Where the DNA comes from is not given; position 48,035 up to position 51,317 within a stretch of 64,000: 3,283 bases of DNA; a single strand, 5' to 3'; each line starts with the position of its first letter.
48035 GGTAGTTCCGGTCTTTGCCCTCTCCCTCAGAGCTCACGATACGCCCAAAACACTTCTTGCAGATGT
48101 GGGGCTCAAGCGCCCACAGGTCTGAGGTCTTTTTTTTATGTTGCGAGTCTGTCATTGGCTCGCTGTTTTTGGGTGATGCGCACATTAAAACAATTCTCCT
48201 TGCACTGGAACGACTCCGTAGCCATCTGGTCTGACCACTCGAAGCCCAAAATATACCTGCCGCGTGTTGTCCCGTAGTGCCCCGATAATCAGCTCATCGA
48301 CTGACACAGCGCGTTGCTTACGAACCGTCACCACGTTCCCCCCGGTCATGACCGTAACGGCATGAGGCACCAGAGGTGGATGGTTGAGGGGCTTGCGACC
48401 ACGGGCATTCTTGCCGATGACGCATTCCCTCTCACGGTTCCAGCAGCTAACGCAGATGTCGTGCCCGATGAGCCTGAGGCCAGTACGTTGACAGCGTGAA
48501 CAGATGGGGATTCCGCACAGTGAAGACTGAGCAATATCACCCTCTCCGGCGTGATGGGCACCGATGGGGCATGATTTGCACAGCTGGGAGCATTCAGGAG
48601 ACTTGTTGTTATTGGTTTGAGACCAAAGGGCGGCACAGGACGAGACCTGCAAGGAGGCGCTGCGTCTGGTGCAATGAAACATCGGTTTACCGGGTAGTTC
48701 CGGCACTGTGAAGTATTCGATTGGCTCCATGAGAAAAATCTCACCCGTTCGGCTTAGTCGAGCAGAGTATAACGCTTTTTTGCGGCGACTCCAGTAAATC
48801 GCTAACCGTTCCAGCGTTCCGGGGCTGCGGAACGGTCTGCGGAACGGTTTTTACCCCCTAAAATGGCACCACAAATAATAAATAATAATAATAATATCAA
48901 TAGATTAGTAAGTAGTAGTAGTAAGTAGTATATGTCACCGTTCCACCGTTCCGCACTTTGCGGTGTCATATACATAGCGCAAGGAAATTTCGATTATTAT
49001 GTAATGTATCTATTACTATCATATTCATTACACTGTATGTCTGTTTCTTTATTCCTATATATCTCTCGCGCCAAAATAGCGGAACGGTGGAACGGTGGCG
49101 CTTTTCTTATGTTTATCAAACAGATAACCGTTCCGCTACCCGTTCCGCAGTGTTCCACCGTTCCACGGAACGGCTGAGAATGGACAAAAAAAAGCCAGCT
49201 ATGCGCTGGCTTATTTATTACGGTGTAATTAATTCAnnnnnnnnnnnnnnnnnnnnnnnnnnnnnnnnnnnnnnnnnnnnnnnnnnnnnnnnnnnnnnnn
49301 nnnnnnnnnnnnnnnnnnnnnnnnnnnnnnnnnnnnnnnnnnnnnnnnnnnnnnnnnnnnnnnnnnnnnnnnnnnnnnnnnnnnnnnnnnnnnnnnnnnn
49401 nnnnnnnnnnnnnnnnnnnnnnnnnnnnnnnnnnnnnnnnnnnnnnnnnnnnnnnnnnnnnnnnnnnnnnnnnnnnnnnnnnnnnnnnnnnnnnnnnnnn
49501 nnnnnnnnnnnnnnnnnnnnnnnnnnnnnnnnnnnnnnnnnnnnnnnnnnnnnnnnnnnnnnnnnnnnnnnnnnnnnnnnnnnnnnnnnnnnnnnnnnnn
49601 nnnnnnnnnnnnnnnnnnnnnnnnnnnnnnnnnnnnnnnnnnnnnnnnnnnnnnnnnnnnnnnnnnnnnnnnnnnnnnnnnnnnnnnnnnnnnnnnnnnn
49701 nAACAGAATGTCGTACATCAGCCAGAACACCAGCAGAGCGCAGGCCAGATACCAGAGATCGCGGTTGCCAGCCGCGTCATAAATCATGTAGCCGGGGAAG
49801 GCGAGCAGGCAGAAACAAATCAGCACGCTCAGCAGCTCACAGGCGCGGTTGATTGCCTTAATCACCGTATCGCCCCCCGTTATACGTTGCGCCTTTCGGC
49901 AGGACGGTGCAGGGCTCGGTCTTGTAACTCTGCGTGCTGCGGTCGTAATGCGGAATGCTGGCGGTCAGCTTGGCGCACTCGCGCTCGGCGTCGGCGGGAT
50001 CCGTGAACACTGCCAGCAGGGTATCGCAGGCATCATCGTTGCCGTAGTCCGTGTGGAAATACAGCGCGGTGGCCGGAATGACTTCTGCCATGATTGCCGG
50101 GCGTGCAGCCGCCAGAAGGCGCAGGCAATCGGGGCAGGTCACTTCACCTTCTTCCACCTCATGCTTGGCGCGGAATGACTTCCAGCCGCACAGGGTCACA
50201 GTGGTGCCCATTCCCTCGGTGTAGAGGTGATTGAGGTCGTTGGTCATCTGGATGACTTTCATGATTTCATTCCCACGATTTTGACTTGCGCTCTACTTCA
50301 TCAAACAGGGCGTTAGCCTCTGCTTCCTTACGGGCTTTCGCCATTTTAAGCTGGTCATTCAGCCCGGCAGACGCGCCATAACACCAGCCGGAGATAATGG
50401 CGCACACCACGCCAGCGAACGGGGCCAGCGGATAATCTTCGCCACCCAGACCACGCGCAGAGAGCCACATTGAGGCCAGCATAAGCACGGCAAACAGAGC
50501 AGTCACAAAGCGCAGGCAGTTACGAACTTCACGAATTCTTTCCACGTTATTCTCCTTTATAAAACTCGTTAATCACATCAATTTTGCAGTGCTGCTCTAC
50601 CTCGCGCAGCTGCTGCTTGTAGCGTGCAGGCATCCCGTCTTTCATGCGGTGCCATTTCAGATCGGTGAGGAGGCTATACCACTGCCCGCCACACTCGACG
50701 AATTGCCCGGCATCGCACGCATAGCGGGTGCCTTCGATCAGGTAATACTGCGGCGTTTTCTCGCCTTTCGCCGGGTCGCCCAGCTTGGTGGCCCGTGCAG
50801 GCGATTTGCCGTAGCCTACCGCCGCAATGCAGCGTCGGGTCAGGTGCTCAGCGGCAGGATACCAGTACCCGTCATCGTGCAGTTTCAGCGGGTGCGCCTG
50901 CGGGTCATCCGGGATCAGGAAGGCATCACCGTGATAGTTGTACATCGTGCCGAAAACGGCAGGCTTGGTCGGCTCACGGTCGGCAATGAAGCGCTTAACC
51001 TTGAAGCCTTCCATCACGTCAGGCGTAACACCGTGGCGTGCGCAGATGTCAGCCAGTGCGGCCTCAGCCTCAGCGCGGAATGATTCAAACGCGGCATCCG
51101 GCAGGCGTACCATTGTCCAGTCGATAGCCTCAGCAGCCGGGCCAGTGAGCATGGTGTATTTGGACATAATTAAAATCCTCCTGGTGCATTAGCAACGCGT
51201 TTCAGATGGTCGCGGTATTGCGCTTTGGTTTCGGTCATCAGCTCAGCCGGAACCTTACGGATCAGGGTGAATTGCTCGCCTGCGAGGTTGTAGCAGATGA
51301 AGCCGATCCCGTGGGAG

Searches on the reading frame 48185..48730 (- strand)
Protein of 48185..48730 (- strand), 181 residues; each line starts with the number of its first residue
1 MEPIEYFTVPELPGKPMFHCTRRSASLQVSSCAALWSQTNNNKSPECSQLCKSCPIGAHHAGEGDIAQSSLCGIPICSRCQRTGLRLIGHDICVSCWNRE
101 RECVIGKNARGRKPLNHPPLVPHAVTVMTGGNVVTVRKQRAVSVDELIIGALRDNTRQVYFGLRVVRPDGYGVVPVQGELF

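Call 7: search_protein_families(library=phrogs, proteins=[window:48185-48730:-], max_evalue=0.01)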
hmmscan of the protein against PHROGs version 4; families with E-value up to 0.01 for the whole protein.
window:48185-48730:- (181 aa): 0 families

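Call 8: search_protein_families(library=pfam, proteins=[window:48185-48730:-], max_evalue=0.01)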
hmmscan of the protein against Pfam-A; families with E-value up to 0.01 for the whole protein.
window:48185-48730:- (181 aa): 0 families

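Call 18: find_related_loci(query=window:48185-48730:-, collection=viral_contigs, flank=10000)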
Query window:48185-48730:- (181 aa) in viral_contigs; peptide patterns used: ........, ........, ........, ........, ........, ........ (x = any residue, [..] = any of these).
23 stretches matched a pattern; 12 encode a relative of the query (tblastn E <= 1e-3); 12 distinct loci.
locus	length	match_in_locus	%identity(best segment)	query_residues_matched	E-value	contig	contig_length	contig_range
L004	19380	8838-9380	99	1-181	1e-122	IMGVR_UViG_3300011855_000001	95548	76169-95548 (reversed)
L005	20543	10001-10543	99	1-181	2e-122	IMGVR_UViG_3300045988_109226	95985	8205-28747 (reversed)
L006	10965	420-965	76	1-181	2e-93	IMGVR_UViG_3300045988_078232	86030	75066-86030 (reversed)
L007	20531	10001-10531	53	2-181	4e-62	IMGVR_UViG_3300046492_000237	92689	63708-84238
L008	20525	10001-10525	53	4-181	5e-61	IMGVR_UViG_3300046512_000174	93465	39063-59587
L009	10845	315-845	52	2-181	1e-60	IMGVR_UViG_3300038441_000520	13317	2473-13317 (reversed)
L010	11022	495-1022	51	4-181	1e-58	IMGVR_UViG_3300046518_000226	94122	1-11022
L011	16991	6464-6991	49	4-181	4e-58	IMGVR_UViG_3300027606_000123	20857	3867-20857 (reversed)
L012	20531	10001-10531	47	6-181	4e-56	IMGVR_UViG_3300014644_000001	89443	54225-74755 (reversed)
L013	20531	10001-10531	48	4-181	9e-55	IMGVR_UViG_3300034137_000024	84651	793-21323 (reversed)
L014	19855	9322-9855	47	4-181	8e-59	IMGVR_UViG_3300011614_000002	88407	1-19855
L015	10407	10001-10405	47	5-139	2e-41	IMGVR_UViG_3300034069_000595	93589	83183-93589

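Call 30: search_dna_similar(query=window:48185-48730:-, collection=phages, mode=protein, max_rows=30, max_evalue=0.001)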
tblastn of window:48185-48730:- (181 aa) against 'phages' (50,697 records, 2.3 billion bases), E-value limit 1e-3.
Records with a match: 9; places in all: 9; records where one place covers at least 80% of the query: 9.
Best place of each record, by identity: 95-99% 1; 60-80% 2; <60% 6.
By first word of the organism name: Pseudomonas 3; Bordetella 2; Enterobacter 1; Yersinia 1; Aeromonas 1; Morganella 1.
By host as written in the record: Pseudomonas putida 2; Bordetella bronchiseptica 4715 2; Enterobacter sp. 1; Yersinia enterocolitica serotype O:8 1; Aeromonas hydrophila 1; Pseudomonas syringae 7C 1; Morganella sp. 1.
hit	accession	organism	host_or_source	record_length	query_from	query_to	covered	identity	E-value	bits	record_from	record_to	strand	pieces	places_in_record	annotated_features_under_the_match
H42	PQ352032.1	Enterobacter phage phiT5282EW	Enterobacter sp.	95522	1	181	100%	98.3%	1e-108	345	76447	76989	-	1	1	hypothetical protein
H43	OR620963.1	Yersinia phage fHe-Yen8-01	Yersinia enterocolitica serotype O:8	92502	3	181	99%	68.7%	6e-76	252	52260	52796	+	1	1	hypothetical protein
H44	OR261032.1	Aeromonas phage ST4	Aeromonas hydrophila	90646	4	181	98%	60.7%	1e-64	219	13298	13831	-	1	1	hypothetical protein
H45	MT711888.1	Pseudomonas phage Dolphis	Pseudomonas putida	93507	5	181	98%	49.4%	3e-46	167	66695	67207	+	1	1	hypothetical protein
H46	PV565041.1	Pseudomonas phage Jeremy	Pseudomonas putida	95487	5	181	98%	49.4%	3e-46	167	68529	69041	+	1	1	hypothetical protein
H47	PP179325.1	Pseudomonas phage Touem01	Pseudomonas syringae 7C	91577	6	181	97%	49.4%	3e-47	169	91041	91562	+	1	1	hypothetical protein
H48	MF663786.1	Bordetella phage vB_BbrM_PHB04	Bordetella bronchiseptica 4715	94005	4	164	89%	42.9%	3e-31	124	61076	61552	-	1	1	hypothetical protein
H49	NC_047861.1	Bordetella phage vB_BbrM_PHB04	Bordetella bronchiseptica 4715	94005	4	164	89%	42.9%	3e-31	124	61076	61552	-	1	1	hypothetical protein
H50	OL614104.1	Morganella phage Mecenats66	Morganella sp.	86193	4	164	89%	36.0%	1e-21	97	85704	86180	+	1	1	hypothetical protein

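Call 44: search_solved_structures(query=window:48185-48730:-, max_evalue=10)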
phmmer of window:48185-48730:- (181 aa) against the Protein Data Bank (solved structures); distinct sequences matched with E-value up to 10: 1.
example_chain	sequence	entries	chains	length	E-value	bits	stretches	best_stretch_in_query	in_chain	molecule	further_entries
4umm_A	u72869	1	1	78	5.1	10.2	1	64-112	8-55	ECR-USP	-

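Call 50: find_homologous_proteins(query=window:48185-48730:-, max_evalue=0.001)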
Query window:48185-48730:- (181 aa): 44 proteins with E <= 0.001 among 70 candidates.
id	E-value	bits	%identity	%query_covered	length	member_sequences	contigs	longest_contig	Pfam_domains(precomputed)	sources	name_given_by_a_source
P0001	1.5e-120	418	99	100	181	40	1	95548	-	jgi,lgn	-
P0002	1.1e-88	314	96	77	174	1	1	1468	-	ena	-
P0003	1.2e-88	314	76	100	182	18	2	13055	-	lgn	-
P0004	9.1e-82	292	69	99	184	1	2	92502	-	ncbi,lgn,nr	ncbi:hypothetical protein fHeYen801_070 [Yersinia phage fHe-Yen8-01]|nr:hypothetical protein fHeYen8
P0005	2.7e-71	257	62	98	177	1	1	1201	-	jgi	jgi:hypothetical protein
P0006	4.5e-71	257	58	98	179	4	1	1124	-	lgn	-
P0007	5.5e-71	256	60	98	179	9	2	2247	-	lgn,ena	-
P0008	1.0e-70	255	60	98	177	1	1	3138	-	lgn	-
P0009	2.1e-70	254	61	98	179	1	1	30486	-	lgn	-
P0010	2.7e-70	254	59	98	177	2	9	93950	-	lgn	-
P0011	6.9e-70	253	60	98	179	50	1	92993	-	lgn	-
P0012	4.9e-69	250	57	98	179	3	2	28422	-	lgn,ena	-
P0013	4.1e-68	247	57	98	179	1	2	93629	-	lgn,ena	-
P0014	2.3e-67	245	57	98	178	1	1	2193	-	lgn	-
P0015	3.4e-67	244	59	98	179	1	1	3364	-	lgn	-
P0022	7.4e-64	233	55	98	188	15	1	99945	-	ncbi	ncbi:hypothetical protein ACVOZ6_003468 [Escherichia coli]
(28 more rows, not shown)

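Call 51: search_dna_similar(query=window:48185-48730:-, collection=plasmids, mode=protein, max_rows=20, max_evalue=0.001)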
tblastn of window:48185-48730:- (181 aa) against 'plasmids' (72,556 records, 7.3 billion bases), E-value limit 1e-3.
Records with a match: 46; places in all: 46; records where one place covers at least 80% of the query: 0.
Best place of each record, by identity: <60% 46.
By first word of the organism name: Serratia 15; Escherichia 14; Citrobacter 7; Enterobacter 7; Klebsiella 1; Atlantibacter 1; Rhodovastum 1.
By predicted mobility (MOB-suite, as given by PLSDB): non-mobilizable 46.
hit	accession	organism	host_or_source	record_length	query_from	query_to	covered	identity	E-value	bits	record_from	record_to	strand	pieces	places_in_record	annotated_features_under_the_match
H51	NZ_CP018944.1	Escherichia coli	Homo sapiens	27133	1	122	67%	35.8%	1e-8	61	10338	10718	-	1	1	hypothetical protein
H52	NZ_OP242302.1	Escherichia coli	Homo sapiens,stool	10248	11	121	61%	39.0%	9e-10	64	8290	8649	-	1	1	hypothetical protein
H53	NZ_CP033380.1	Escherichia coli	goose anus swab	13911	11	121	61%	39.0%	9e-10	64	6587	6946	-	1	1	hypothetical protein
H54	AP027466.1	Escherichia coli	Homo sapiens,whole organism,feces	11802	26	121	53%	40.7%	1e-9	63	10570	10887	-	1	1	hypothetical protein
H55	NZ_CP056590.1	Citrobacter freundii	culture,Freshwater sample from ...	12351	11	112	56%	38.1%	6e-8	58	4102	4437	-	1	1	hypothetical protein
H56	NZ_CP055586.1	Citrobacter freundii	culture,Freshwater sample from ...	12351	11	112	56%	38.1%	6e-8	58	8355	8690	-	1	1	hypothetical protein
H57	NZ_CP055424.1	Citrobacter freundii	culture,Wastewater effluent sample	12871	11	112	56%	38.1%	6e-8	58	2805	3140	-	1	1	hypothetical protein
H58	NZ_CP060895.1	Escherichia coli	Homo sapiens,sputum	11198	11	112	56%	38.1%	7e-8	58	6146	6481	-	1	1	hypothetical protein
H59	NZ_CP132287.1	Citrobacter youngae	whole organism,sewage sludge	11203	11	112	56%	38.1%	7e-8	58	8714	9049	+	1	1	hypothetical protein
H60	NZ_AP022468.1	Enterobacter roggenkampii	-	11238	11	112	56%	38.1%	7e-8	58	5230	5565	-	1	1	hypothetical protein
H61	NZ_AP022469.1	Enterobacter roggenkampii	-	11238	11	112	56%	38.1%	7e-8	58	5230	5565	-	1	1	hypothetical protein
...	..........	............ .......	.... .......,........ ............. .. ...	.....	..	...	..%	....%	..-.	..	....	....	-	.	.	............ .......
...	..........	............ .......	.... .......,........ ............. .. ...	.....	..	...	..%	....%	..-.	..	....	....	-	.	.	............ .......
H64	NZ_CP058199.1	Enterobacter roggenkampii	culture,Wastewater influent sample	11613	11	112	56%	38.1%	7e-8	58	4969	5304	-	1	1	hypothetical protein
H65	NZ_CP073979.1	Escherichia coli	Poultry,pure culture,Cloacal sample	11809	11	112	56%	38.1%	7e-8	58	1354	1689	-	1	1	hypothetical protein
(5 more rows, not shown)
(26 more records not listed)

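Call 52: find_encoding_contigs(protein=P0022, flank=10000, max_places=2)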
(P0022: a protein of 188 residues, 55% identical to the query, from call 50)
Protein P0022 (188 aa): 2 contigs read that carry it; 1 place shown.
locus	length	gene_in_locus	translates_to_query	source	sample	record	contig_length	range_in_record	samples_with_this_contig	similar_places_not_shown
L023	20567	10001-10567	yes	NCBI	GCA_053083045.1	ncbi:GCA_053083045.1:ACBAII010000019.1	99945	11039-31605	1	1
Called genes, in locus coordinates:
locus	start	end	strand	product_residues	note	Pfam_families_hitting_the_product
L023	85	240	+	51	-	-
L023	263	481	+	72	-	-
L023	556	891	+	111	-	-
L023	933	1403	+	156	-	-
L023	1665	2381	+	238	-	-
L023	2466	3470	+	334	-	PF03747:ADP_ribosyl_GH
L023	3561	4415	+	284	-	-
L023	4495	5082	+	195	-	-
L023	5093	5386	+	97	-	PF14354:Lar_restr_allev (faint)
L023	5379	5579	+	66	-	-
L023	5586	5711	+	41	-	-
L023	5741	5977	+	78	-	-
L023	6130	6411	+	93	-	-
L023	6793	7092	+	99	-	-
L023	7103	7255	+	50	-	-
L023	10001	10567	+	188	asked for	-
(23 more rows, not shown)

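Call 67: predict_structure(alignment_id=A2)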
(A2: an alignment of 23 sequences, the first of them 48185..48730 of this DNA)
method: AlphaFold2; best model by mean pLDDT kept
length: 181 residues; sequences in the alignment: 23
mean_pLDDT: 77.2   pTM: 0.55
mean pLDDT of the five models: 77.2, 59.0, 57.9, 46.9, 43.9
residues with pLDDT >= 90: 57; 70-90: 75; 50-70: 28; < 50: 21
segments of 3 or more residues with pLDDT < 50: 159-167, 170-181
pLDDT, mean of each block of 10 residues (from residue 1): 85 93 92 87 64 83 67 84 87 92 91 87 75 77 87 63 47 34 29
secondary structure, 60 per line:
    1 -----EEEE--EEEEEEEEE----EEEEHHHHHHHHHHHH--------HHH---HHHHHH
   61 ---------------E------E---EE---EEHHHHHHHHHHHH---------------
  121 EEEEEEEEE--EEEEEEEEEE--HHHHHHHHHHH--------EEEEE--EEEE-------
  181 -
elements in order: E6-9 E12-20 E25-28 H29-40 H55-60 H94-105 E121-129 E132-141 H144-154 E163-167 E170-173

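Call 72: fold_search(model_id=the predicted structure, library=pdb)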
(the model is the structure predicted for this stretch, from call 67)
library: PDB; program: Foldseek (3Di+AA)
matches with E <= 10: 308; with E <= 0.001: 0
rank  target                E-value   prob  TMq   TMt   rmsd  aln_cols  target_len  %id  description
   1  6vgv                  1.4e-01  0.63  0.18  0.22   4.2        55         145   20  Crystal structure of VidaL intein (released 2020-05-27)
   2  8g32_B                5.5e-01  0.20  0.14  0.08   9.0        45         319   13  Pro-form of a CDCL short from E. anophelis (released 2024-02-07)
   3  3mp2                  6.2e-01  0.06  0.13  0.12  21.8       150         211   11  Crystal structure of transmissible gastroenteritis virus papain-like protease 1 (released 2010-09-08)
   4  9twa_A                7.5e-01  0.04  0.13  0.12  15.6       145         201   12  Legionella monocytogenes SodA mutant GL to VI (released 2026-03-11)
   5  6ex5_A                9.0e-01  0.03  0.13  0.12  15.5       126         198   12  Staphylococcus aureus triple mutant of superoxide dismutase SodM (released 2018-11-21)
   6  8g32_A                9.5e-01  0.15  0.14  0.08   9.0        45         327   13  Pro-form of a CDCL short from E. anophelis (released 2024-02-07)
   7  9fnf_A                1.4e+00  0.18  0.18  0.09   4.5        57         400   16  The glycoside hydrolase family 71 (GH71) member AnGH71C from Aspergillus nidulans. (released 2025-06-25)
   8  8ow1_NN               1.4e+00  0.02  0.13  0.07  21.2       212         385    8  Cryo-EM structure of the yeast Inner kinetochore bound to a CENP-A nucleosome. (released 2023-08-09)
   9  5ig8_A                1.7e+00  0.08  0.15  0.10   9.9        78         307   18  Crystal structure of macrocyclase MdnB from Microcystis aeruginosa MRC (released 2016-09-21)
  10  5a59_A                1.7e+00  0.04  0.07  0.01  14.0        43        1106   23  The structure of GH101 E796Q mutant from Streptococcus pneumoniae TIGR4 in complex with T-antigen (released 2015-09-02)
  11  2rcv_D                1.8e+00  0.02  0.12  0.12  16.9       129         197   13  Crystal structure of the Bacillus subtilis superoxide dismutase (released 2008-02-26)
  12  7yld_E                1.9e+00  0.06  0.16  0.27   7.9        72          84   15  Two monobodies recognizing the conserved epitopes of SARS-CoV-2 N antigen applicable to the broad COVID-19 diagnosis (released 2024-04-24)
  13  7w6w_A                1.9e+00  0.02  0.13  0.12  15.2       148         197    9  Crystal structure of a mutant Staphylococcus equorum manganese superoxide dismutase L169W (released 2022-12-07)
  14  6hyf_B                2.0e+00  0.03  0.14  0.20   8.7        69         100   13  Crystal structure of the third FNIII domain from rat beta4 integrin, a binding site for periaxin (released 2019-05-08)
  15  9tw9_A                2.0e+00  0.03  0.13  0.12  15.0       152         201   10  Legionella monocytogenes SodA wt (released 2026-03-11)
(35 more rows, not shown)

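Call 102: search_protein_families(library=ncbifam, proteins=[window:48185-48730:-], max_evalue=0.01)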
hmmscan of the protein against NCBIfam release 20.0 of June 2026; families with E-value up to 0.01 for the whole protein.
window:48185-48730:- (181 aa): 0 families

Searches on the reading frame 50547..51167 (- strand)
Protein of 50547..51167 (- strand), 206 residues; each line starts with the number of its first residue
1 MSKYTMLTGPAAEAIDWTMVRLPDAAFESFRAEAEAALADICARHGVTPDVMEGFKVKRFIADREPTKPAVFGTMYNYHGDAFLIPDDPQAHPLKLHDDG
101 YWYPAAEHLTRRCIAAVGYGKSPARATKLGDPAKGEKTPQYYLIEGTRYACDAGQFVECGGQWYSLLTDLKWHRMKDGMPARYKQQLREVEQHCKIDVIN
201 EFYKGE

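Call 7: search_protein_families(library=phrogs, proteins=[window:50547-51167:-], max_evalue=0.01)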
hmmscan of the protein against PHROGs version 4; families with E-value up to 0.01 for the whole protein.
window:50547-51167:- (206 aa): 1 family
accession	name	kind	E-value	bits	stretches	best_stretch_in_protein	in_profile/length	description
phrog_3594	-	unknown function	1e-05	26.2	1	16-56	13-53/62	-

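Call 8: search_protein_families(library=pfam, proteins=[window:50547-51167:-], max_evalue=0.01)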
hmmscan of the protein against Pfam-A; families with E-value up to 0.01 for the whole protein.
window:50547-51167:- (206 aa): 0 families
